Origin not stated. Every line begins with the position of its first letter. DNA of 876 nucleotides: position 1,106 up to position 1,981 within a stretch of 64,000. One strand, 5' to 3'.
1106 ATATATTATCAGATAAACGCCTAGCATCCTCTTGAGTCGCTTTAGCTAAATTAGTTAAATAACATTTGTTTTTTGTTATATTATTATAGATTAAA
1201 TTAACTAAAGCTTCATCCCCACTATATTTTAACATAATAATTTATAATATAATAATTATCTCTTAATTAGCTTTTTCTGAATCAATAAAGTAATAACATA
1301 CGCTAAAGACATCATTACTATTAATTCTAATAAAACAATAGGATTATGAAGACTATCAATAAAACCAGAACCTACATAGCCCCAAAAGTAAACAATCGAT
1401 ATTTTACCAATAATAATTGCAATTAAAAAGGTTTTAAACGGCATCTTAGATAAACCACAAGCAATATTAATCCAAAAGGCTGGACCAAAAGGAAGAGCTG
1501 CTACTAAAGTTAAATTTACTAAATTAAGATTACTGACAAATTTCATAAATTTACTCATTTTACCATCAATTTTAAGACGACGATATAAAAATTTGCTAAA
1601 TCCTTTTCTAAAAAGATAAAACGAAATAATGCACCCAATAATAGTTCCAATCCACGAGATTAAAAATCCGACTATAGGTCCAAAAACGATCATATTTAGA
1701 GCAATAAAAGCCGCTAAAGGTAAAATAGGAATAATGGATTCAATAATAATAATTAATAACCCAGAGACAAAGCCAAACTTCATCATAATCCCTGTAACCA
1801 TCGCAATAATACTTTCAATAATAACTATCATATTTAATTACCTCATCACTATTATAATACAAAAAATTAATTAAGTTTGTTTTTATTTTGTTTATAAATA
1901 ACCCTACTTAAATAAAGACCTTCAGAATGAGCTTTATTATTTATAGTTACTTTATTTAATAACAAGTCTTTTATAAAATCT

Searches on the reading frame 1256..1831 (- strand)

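Call 63: search_protein_families(library=pfam, proteins=[window:1256-1831:-], max_evalue=0.001)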
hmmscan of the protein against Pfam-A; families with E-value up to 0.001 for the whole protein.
window:1256-1831:- (191 aa): 1 family
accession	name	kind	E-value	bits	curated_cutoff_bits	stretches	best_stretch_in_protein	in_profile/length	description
PF09335.16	VTT_dom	-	1.9e-21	77.2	33.9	1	38-155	2-122/123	VTT domain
